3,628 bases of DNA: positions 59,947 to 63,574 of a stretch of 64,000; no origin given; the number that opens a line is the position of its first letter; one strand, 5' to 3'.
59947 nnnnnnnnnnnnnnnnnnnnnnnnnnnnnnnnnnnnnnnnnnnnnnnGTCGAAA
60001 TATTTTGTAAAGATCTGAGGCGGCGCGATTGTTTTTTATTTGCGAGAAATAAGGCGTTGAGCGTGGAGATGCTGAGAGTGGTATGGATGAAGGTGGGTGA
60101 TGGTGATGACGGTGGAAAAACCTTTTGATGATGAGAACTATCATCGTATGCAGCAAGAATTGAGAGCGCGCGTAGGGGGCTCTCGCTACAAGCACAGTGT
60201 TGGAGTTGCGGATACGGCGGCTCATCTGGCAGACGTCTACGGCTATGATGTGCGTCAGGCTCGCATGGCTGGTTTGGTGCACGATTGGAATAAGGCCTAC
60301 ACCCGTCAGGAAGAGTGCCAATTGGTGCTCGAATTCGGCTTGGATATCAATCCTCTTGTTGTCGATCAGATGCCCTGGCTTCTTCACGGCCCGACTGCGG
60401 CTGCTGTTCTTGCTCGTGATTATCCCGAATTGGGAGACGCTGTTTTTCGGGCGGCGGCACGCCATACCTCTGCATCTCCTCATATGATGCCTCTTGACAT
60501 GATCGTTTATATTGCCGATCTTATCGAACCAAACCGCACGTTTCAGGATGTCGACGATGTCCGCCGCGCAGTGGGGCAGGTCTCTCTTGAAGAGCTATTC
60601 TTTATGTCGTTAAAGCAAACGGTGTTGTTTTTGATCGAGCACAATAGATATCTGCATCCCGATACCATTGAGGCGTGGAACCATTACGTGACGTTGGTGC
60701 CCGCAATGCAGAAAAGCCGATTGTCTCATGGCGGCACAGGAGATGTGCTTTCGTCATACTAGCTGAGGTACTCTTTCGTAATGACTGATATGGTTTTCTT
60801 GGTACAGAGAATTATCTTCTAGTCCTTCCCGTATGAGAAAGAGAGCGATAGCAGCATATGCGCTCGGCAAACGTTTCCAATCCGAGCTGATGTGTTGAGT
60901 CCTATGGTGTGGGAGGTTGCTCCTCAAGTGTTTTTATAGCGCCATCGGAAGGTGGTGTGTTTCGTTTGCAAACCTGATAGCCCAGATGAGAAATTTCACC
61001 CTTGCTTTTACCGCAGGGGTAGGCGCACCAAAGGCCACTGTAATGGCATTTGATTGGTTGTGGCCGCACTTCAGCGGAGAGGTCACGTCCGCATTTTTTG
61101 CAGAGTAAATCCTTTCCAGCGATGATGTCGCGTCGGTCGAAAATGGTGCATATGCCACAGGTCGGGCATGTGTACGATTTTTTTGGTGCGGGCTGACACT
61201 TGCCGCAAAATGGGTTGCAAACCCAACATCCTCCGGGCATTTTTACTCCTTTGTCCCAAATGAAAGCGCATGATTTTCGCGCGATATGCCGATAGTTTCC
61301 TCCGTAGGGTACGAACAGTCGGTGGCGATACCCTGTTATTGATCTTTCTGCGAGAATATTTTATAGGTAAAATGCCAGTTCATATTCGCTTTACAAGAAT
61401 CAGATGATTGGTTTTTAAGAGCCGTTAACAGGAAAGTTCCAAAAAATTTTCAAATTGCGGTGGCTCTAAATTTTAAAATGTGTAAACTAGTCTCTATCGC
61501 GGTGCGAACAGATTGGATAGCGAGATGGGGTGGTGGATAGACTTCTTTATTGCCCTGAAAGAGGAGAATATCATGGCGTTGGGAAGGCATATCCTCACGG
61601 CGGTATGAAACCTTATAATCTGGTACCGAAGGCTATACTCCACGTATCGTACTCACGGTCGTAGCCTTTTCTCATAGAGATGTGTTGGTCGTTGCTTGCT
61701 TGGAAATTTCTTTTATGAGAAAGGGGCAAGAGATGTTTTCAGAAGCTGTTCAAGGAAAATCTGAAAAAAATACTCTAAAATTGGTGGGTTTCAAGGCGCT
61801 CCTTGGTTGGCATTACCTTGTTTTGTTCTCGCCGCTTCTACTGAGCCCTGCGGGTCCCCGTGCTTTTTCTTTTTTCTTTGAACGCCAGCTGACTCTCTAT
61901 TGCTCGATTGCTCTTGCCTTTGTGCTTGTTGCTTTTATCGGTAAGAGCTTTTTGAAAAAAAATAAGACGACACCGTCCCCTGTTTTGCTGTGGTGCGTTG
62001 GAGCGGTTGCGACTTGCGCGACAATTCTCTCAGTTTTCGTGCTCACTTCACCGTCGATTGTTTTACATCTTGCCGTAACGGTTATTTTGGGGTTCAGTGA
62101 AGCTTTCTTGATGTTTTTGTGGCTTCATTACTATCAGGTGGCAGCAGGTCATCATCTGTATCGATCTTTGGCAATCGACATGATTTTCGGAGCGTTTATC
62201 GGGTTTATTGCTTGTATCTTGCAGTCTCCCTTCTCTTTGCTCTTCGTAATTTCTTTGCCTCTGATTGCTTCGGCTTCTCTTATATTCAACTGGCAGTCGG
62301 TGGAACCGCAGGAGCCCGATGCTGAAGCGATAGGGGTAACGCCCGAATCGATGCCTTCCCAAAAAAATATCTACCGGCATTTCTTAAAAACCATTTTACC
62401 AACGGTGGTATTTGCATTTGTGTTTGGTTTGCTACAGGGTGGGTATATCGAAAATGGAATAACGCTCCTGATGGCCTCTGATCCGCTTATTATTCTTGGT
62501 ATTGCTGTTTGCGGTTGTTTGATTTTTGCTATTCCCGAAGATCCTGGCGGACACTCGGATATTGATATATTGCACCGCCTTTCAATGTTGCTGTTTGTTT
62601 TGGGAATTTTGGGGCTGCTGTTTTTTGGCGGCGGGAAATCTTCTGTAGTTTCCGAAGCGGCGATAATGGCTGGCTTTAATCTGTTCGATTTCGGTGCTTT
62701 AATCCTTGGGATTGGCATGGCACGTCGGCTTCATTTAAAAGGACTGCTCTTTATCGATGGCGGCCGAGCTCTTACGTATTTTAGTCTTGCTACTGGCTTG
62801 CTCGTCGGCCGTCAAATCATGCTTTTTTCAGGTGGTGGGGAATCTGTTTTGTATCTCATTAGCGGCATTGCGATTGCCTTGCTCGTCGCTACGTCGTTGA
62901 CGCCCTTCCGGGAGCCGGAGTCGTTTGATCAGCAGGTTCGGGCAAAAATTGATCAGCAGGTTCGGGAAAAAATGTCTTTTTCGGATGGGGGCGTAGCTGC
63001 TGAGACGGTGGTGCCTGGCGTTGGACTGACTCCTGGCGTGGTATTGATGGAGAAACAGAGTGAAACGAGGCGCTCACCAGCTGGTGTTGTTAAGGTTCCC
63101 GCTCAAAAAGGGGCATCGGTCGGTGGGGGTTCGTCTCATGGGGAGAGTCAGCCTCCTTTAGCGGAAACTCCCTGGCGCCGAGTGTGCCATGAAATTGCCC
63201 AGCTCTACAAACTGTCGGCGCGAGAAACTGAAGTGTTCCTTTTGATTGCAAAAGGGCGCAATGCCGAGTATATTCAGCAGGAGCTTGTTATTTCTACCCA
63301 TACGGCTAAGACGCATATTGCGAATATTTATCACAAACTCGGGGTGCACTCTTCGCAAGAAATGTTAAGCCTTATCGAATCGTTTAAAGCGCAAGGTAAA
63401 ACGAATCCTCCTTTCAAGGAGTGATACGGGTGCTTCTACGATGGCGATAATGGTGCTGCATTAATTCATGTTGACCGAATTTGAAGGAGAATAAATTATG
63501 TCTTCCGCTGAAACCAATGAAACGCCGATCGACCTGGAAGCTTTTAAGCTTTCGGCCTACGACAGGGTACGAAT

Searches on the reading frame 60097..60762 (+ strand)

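Call 9: search_protein_families(library=pfam, proteins=[window:60097-60762:+], max_evalue=0.001)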
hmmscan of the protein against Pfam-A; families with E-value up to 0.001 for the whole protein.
window:60097-60762:+ (221 aa): 1 family
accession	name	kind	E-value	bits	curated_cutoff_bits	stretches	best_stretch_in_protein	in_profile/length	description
PF01966.28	HD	-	3.4e-10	40.7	22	1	30-144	1-114/116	HD domain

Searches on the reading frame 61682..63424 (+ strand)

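Call 9: search_protein_families(library=pfam, proteins=[window:61682-63424:+], max_evalue=0.001)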
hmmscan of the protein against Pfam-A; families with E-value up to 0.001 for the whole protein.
window:61682-63424:+ (580 aa): 1 family
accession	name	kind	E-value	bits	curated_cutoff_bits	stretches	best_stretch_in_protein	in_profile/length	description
PF00196.25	GerE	-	2.8e-12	46.5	23.5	1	511-562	3-54/57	Bacterial regulatory proteins, luxR family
